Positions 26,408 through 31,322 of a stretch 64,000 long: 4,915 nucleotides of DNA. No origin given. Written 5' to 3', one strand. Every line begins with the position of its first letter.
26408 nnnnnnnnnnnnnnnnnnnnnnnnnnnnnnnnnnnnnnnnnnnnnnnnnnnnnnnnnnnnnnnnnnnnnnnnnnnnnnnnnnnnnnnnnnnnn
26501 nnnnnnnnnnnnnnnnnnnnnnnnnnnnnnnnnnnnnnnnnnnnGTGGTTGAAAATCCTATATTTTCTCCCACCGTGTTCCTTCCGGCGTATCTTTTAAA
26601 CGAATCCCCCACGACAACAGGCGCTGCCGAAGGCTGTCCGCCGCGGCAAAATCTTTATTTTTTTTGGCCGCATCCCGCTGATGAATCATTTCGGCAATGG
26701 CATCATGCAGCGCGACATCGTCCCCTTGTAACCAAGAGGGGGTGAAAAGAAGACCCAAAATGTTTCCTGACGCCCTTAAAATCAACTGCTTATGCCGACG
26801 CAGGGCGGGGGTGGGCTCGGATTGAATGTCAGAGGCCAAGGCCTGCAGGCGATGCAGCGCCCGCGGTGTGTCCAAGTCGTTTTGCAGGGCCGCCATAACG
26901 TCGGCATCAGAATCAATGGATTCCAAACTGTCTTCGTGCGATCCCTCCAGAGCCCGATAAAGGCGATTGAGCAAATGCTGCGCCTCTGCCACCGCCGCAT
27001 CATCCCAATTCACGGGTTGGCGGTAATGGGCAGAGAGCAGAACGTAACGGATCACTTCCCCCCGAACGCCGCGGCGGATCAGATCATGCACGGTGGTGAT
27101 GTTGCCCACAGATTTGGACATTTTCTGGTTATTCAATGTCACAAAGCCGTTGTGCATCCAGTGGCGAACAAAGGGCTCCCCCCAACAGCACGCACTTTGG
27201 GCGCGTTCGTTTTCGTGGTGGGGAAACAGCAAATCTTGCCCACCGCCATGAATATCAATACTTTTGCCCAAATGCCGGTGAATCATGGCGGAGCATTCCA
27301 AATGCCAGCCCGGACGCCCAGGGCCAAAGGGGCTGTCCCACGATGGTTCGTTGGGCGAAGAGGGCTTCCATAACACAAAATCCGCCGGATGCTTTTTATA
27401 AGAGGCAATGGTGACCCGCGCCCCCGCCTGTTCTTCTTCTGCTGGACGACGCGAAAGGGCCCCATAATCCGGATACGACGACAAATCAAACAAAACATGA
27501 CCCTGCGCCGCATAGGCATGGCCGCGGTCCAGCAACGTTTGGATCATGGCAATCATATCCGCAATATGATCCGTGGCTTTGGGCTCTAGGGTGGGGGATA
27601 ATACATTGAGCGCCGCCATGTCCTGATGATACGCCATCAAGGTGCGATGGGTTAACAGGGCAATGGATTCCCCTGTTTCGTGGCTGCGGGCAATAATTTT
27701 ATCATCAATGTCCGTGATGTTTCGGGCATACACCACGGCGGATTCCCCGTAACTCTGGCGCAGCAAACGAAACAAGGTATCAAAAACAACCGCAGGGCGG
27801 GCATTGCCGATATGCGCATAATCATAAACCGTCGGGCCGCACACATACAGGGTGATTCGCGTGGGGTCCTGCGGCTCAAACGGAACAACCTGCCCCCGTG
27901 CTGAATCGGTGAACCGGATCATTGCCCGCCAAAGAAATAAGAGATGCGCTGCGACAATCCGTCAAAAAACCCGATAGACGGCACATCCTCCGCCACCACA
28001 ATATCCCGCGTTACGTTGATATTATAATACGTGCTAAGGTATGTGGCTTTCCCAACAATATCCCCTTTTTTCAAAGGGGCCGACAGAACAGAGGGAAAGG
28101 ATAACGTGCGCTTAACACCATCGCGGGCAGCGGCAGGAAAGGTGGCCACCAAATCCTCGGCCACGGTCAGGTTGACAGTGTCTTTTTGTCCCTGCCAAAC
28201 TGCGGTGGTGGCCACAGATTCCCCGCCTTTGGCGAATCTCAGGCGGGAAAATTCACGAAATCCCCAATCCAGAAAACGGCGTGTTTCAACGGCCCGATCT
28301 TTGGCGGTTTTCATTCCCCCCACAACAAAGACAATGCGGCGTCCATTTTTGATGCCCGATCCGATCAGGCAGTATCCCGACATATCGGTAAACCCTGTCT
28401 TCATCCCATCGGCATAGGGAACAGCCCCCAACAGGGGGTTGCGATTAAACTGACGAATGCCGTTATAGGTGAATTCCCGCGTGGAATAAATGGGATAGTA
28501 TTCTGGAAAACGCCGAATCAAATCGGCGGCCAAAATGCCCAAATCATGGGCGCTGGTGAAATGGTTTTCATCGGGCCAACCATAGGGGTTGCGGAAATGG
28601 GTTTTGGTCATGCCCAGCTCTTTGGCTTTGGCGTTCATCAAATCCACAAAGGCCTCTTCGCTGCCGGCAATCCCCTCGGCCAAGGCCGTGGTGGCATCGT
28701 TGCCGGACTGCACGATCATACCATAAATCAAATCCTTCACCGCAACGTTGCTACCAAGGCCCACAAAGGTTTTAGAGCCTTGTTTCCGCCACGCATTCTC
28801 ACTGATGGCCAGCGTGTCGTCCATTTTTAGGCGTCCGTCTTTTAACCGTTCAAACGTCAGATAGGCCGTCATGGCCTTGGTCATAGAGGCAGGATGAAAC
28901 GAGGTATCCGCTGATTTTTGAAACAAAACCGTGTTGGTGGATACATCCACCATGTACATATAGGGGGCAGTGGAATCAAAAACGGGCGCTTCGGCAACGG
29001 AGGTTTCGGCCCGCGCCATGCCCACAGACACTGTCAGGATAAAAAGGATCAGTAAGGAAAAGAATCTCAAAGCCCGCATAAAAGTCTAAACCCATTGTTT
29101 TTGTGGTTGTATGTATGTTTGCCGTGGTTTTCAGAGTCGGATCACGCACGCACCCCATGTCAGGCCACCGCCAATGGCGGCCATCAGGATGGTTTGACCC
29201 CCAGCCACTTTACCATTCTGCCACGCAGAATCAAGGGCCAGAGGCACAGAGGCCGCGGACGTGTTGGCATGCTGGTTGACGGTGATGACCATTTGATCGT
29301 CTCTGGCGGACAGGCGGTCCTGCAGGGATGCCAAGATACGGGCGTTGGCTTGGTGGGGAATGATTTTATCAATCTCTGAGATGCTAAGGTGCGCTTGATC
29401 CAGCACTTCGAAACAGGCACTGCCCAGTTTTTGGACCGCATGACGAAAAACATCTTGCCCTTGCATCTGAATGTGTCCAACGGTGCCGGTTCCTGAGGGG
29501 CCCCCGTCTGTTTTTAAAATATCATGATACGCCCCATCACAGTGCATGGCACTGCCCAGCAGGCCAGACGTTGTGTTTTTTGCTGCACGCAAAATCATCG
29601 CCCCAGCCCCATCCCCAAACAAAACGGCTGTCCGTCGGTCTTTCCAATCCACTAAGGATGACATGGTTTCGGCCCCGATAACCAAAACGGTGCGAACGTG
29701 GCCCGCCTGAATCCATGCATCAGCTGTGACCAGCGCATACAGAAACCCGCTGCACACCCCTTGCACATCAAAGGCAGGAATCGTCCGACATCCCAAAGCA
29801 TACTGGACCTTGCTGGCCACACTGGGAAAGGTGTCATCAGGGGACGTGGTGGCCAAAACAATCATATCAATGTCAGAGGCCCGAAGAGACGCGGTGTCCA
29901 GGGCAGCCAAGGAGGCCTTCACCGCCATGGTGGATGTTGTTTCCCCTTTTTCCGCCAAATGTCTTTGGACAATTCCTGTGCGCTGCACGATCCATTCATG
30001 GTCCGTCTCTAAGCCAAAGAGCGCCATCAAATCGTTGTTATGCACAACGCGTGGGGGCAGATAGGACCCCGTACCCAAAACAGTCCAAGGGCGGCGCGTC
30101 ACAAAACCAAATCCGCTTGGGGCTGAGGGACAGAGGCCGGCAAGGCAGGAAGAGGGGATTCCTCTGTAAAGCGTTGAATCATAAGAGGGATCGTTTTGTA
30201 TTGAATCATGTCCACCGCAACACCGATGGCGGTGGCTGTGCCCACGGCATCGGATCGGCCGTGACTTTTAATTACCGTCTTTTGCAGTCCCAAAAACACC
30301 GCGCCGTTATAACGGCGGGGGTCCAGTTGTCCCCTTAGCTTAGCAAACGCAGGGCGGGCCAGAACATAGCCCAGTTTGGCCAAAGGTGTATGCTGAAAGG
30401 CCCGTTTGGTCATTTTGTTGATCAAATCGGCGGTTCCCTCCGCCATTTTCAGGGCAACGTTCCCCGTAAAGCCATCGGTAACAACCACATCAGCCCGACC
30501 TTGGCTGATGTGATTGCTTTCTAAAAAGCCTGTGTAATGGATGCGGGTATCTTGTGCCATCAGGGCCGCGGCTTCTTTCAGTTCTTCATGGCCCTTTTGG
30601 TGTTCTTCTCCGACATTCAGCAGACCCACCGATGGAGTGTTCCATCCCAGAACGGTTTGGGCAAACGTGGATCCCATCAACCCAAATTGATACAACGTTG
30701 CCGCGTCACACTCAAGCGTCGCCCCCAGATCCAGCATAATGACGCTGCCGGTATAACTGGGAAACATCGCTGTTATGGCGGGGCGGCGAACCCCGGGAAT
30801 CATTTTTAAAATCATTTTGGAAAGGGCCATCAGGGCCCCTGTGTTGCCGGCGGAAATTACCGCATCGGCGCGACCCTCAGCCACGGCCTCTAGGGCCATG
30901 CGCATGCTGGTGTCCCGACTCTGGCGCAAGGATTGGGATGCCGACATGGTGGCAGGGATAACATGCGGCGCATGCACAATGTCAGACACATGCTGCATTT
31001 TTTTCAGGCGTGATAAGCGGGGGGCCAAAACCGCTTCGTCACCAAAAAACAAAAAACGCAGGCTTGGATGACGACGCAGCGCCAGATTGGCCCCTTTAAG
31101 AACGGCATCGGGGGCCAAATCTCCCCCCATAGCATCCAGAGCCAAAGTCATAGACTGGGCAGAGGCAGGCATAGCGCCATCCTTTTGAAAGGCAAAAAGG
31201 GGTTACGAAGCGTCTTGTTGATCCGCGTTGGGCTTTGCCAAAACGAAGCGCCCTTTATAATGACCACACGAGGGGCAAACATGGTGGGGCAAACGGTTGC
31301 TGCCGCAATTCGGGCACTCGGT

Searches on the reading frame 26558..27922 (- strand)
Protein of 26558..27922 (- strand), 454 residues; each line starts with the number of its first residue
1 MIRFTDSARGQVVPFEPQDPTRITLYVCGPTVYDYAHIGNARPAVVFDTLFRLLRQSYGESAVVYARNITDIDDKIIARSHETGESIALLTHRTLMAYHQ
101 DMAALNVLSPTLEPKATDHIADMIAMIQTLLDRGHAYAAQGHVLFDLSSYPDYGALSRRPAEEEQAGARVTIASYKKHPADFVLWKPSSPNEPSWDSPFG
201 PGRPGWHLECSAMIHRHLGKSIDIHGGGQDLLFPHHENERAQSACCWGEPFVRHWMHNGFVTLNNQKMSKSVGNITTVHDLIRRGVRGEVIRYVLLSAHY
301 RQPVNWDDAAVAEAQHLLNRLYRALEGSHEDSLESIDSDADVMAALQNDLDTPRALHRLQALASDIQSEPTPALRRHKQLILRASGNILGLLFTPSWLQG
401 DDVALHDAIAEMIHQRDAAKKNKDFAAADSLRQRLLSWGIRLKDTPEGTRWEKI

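Call 23: search_protein_families(library=pfam, proteins=[window:26558-27922:-], max_evalue=0.0001)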
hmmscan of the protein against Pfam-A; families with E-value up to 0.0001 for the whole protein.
window:26558-27922:- (454 aa): 2 families
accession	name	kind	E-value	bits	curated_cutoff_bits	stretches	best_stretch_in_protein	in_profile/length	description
PF01406.26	tRNA-synt_1e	-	9.2e-118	393.4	27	1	15-315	2-300/301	tRNA synthetases class I (C) catalytic domain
PF09334.17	tRNA-synt_1g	-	2.5e-06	27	20.1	0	253-299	313-358/391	tRNA synthetases class I (M)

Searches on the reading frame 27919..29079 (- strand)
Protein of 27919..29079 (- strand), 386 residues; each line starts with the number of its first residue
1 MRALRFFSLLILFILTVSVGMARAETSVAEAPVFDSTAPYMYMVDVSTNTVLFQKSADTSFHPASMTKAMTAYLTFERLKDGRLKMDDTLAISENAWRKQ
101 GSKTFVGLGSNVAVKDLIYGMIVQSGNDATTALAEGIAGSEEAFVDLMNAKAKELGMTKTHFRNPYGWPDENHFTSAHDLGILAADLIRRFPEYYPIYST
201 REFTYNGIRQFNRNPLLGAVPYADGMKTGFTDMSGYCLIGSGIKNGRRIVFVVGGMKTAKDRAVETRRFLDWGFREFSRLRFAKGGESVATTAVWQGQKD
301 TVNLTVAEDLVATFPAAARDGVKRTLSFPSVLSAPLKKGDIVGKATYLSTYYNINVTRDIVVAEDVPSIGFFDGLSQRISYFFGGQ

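Call 23: search_protein_families(library=pfam, proteins=[window:27919-29079:-], max_evalue=0.0001)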
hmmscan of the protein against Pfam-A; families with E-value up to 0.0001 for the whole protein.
window:27919-29079:- (386 aa): 3 families
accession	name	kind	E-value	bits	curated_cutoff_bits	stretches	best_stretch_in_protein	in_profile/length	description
PF00768.25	Peptidase_S11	-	4.6e-68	229.7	27.6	1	32-256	8-237/239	D-alanyl-D-alanine carboxypeptidase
PF13354.11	Beta-lactamase2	-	1.8e-17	63.9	22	1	41-189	2-148/214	Beta-lactamase enzyme family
PF07943.18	PBP5_C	-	3e-14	53.4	21.2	1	280-367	4-90/91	Penicillin-binding protein 5, C-terminal domain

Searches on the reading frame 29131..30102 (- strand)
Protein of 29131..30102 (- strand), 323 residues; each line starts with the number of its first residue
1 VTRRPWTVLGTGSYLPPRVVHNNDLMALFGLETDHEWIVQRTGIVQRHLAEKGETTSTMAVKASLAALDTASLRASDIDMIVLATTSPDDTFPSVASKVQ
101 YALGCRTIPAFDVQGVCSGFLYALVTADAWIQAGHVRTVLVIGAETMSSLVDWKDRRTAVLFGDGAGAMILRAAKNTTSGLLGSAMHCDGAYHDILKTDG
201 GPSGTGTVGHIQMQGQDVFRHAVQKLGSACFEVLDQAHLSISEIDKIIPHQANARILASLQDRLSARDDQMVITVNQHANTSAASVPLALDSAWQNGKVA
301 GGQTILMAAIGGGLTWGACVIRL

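Call 23: search_protein_families(library=pfam, proteins=[window:29131-30102:-], max_evalue=0.0001)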
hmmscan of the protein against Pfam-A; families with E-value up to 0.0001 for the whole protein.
window:29131-30102:- (323 aa): 3 families
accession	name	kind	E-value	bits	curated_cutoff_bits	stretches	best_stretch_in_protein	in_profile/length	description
PF08541.16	ACP_syn_III_C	-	4.2e-31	107.4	26.6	1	234-322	1-89/90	3-Oxoacyl-[acyl-carrier-protein (ACP)] synthase III C terminal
PF08545.16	ACP_syn_III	-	1.2e-30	105.6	24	1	111-190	1-80/80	3-Oxoacyl-[acyl-carrier-protein (ACP)] synthase III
PF00108.29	Thiolase_N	-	1.9e-08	34.5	26.4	1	40-149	7-117/260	Thiolase, N-terminal domain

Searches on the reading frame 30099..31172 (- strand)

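Call 23: search_protein_families(library=pfam, proteins=[window:30099-31172:-], max_evalue=0.0001)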
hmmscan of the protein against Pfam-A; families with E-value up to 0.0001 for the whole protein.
window:30099-31172:- (357 aa): 1 family
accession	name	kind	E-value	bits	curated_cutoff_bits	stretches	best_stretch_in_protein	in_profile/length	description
PF02504.20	FA_synthesis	-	3.4e-103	345.6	29.1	1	8-325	1-319/324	Fatty acid synthesis protein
